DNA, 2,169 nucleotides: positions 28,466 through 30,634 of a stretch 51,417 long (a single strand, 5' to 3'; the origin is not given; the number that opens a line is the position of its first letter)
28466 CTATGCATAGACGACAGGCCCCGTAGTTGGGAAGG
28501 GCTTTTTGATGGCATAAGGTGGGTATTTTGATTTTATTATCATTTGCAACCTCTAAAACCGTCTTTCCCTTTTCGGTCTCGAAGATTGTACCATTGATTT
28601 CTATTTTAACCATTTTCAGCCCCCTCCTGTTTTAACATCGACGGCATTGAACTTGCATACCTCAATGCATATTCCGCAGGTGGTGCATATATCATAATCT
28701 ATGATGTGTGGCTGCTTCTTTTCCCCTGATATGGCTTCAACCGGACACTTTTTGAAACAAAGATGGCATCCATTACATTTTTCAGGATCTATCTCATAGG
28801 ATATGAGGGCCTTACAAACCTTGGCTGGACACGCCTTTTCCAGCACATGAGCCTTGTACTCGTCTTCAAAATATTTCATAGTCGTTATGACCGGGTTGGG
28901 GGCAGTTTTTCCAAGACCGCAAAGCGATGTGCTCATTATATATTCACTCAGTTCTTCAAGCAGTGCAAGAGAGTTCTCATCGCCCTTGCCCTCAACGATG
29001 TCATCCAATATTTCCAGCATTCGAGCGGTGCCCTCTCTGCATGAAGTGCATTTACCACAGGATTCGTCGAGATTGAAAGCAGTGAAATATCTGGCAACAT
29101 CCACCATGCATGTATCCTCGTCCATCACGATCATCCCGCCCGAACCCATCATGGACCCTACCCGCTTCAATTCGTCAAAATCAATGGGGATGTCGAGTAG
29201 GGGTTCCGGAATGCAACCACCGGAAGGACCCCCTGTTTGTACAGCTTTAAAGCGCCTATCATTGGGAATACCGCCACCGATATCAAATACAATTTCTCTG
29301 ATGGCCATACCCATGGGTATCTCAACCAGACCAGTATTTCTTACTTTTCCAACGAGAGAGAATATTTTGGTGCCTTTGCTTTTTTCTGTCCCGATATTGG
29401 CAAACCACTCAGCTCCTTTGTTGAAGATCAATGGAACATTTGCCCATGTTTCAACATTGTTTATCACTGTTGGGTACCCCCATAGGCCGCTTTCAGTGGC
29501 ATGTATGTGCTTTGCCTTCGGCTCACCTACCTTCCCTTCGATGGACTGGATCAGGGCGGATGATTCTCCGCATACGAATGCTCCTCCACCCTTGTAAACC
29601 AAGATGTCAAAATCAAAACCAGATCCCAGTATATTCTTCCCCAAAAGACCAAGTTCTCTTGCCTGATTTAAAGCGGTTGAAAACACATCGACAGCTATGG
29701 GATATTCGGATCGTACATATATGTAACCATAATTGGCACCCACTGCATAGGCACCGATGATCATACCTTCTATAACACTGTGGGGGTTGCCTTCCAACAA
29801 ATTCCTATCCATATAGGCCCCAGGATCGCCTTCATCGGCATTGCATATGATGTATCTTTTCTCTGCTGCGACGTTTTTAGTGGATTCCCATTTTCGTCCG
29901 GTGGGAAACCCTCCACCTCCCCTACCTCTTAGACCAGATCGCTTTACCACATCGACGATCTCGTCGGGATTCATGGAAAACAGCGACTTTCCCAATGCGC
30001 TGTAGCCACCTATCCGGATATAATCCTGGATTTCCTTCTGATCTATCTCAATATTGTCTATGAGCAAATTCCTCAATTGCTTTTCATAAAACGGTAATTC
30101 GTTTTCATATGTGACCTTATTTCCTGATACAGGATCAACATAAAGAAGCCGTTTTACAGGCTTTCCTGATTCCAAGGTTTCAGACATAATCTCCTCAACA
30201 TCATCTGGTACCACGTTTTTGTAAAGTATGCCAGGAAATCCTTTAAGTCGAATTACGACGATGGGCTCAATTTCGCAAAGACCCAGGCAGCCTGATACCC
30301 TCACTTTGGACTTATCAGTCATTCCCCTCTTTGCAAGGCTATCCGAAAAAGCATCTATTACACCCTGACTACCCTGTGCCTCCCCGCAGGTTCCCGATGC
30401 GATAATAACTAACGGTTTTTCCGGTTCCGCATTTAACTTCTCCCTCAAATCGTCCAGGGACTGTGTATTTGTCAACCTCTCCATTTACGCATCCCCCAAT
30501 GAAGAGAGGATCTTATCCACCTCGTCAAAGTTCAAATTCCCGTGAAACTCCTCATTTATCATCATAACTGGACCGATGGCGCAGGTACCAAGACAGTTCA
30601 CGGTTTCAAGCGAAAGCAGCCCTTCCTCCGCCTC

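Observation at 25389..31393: One HdrA flavin module is split across two polypeptides, each fused to a NuoE/NuoG-type subunit flanking NuoF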

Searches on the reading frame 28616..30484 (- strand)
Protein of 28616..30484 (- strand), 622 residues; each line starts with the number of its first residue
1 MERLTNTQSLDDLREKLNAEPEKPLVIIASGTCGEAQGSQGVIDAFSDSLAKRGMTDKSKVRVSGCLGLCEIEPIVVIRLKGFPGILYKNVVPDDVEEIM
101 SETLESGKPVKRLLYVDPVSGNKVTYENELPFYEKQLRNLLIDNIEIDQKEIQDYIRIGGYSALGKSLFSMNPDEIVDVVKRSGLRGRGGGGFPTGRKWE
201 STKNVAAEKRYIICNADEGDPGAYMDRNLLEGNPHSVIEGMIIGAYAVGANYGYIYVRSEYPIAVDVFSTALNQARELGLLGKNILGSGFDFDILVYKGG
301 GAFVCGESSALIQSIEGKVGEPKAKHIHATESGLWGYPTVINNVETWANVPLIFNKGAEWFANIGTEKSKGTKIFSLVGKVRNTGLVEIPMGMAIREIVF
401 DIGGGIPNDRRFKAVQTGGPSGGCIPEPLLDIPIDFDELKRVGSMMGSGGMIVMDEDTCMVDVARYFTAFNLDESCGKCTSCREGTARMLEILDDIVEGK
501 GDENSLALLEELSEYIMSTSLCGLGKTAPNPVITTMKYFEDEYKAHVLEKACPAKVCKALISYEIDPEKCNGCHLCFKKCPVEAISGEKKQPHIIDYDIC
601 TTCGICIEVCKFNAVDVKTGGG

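Call 4: search_protein_families(library=pfam, proteins=[window:28616-30484:-], max_evalue=0.01)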
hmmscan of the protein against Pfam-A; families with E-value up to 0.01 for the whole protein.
window:28616-30484:- (622 aa): 11 families
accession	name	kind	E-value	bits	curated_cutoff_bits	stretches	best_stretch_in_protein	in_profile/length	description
PF01512.22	Complex1_51K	-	9e-45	152.7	31.2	1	180-351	1-149/150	Nuo51 FMN-binding domain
PF10589.14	NADH_4Fe-4S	-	3.4e-31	107.4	23.5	1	462-546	1-85/85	NADH-ubiquinone oxidoreductase-F iron-sulfur binding region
PF00037.32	Fer4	-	2.7e-10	40.1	21.1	2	563-586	1-24/24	4Fe-4S binding domain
PF14697.11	Fer4_21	-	6.9e-08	32.9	35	1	564-614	2-56/59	4Fe-4S dicluster domain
PF13237.11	Fer4_10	-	5.9e-07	29.8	25.5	1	564-610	3-52/53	4Fe-4S dicluster domain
PF12838.12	Fer4_7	-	2e-06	28.6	27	1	569-614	1-52/52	4Fe-4S dicluster domain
PF13187.11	Fer4_9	-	6.6e-06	26.5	27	1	569-613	1-50/52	4Fe-4S dicluster domain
PF12837.12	Fer4_6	-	1.2e-05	25.5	25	2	564-585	3-24/24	4Fe-4S binding domain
PF12797.12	Fer4_2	-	2.1e-05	24.6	24.5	2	564-582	4-22/22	4Fe-4S binding domain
PF10531.15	SLBB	-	8.9e-05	22.7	27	1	375-423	2-53/55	SLBB domain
PF01257.25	2Fe-2S_thioredx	-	0.0025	18.1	24.8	1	25-102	67-143/145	Thioredoxin-like [2Fe-2S] ferredoxin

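Call 34: search_protein_families(library=ncbifam, proteins=[window:28616-30484:-], max_evalue=0.00001)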
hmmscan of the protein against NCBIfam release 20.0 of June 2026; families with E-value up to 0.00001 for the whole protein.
window:28616-30484:- (622 aa): 32 families (the best 25 are shown)
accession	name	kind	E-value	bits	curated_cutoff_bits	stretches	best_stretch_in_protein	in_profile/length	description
TIGR01959.1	nuoF_fam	equivalog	9.4e-143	475.5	558.65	1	147-547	8-410/410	NADH-quinone oxidoreductase subunit NuoF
NF008436.0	PRK11278.1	equivalog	6.1e-113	378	749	1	152-556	27-435/448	NADH-quinone oxidoreductase subunit NuoF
NF010120.0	PRK13596.1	equivalog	2.8e-109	365.6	389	1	156-549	24-419/433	NADH-quinone oxidoreductase subunit NuoF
NF041612.1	fdxn_Clost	equivalog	7.2e-12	45.8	150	1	37-114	27-101/102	2Fe-2S ferredoxin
TIGR01944.1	rnfB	subfamily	1.1e-11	44.6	68.7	1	565-618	110-163/190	RnfABCDGE type electron transport complex subunit B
TIGR04481.1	PR_assoc_PrdC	equivalog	4.8e-11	42.1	490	1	173-420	73-283/425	proline reductase-associated electron transfer protein PrdC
NF005415.0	PRK06991.1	equivalog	8e-11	42.1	281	1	564-617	81-134/284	electron transport complex subunit RsxB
NF040864.1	HgcB_ferredoxin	equivalog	4.3e-10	39.3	99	1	560-622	6-68/93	mercury methylation ferredoxin HgcB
TIGR02179.1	PorD_KorD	subfamily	1.6e-09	37.7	60.05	1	565-617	22-74/78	2-oxoacid:acceptor oxidoreductase, delta subunit, pyruvate/2-ketoisovalerate family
TIGR01945.1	rnfC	subfamily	2.3e-09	36.3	245.95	1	166-275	114-221/435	RnfABCDGE type electron transport complex subunit C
NF003475.0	PRK05113.1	equivalog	3.5e-09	36.8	203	1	565-617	110-162/190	electron transport complex subunit RsxB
NF058577.1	FdxA_fam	equivalog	8.2e-09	35.5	65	1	563-614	3-52/52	4Fe-4S ferredoxin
TIGR02700.1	flavo_MJ0208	hypoth_equivalog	3.6e-08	33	251.35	1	556-616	136-195/234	dihydromethanopterin reductase (acceptor)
NF003454.1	PRK05035.1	equivalog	3.8e-08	32.3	345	1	170-275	120-222/556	electron transport complex subunit RsxC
NF038196.1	ferrodoxin_EFR1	subfamily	4.5e-08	33.4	75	1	559-618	176-232/242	EFR1 family ferrodoxin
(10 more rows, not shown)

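Call 39: search_solved_structures(query=window:28616-30484:-, max_evalue=1e-30, show_alignments=1)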
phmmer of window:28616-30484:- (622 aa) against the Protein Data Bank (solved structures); distinct sequences matched with E-value up to 1e-30: 61 (the best 60 are shown).
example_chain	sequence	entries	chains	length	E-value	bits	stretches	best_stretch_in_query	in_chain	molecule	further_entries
7t2r_B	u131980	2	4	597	9.4e-227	757.8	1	26-615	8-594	NiFe hydrogenase subunit B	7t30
9mqx_B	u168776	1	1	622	3e-218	729.7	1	14-615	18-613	NADH:ubiquinone oxidoreductase, NADH-binding (51 kD) subunit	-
8a6t_B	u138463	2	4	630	5.9e-218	728.7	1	2-615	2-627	Electron bifurcating hydrogenase subunit HydB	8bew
7q4v_B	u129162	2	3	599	8.3e-215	718.3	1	25-615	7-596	Iron hydrogenase HydB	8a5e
9bov_B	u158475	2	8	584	4.6e-212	709.3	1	28-617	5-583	NADH dehydrogenase (Quinone)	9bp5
9n5u_B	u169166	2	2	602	2.2e-211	707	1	26-618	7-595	NfnB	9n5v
8oh5_B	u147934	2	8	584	1.3e-203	681.3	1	28-617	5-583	NAD-reducing hydrogenase subunit HoxF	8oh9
7q4w_B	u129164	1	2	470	3.9e-194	650.1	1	152-615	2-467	Iron hydrogenase HydB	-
7p5h_B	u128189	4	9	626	4.8e-189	633.2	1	25-617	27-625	Fe-hydrogenase, subunit beta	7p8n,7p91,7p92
2fug_1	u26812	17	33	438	8.6e-112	378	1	153-551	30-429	NADH-quinone oxidoreductase chain 1 | NADH-QUINONE OXIDOREDUCTASE SUBUNIT 1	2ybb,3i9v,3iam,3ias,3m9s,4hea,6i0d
6vw7_B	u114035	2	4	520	9.5e-109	368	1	65-543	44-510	NAD-dependent formate dehydrogenase beta subunit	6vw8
6hl2_B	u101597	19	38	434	1.9e-106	360.4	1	139-546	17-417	NADH-quinone oxidoreductase subunit F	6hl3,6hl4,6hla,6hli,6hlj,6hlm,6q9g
7q5y_C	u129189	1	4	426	2e-106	360.3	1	139-546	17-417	NADH-quinone oxidoreductase subunit F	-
6q9c_B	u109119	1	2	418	4e-106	359.3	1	139-544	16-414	NADH-quinone oxidoreductase subunit F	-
6r7p_B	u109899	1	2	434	4.9e-106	359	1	139-546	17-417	NADH-quinone oxidoreductase subunit F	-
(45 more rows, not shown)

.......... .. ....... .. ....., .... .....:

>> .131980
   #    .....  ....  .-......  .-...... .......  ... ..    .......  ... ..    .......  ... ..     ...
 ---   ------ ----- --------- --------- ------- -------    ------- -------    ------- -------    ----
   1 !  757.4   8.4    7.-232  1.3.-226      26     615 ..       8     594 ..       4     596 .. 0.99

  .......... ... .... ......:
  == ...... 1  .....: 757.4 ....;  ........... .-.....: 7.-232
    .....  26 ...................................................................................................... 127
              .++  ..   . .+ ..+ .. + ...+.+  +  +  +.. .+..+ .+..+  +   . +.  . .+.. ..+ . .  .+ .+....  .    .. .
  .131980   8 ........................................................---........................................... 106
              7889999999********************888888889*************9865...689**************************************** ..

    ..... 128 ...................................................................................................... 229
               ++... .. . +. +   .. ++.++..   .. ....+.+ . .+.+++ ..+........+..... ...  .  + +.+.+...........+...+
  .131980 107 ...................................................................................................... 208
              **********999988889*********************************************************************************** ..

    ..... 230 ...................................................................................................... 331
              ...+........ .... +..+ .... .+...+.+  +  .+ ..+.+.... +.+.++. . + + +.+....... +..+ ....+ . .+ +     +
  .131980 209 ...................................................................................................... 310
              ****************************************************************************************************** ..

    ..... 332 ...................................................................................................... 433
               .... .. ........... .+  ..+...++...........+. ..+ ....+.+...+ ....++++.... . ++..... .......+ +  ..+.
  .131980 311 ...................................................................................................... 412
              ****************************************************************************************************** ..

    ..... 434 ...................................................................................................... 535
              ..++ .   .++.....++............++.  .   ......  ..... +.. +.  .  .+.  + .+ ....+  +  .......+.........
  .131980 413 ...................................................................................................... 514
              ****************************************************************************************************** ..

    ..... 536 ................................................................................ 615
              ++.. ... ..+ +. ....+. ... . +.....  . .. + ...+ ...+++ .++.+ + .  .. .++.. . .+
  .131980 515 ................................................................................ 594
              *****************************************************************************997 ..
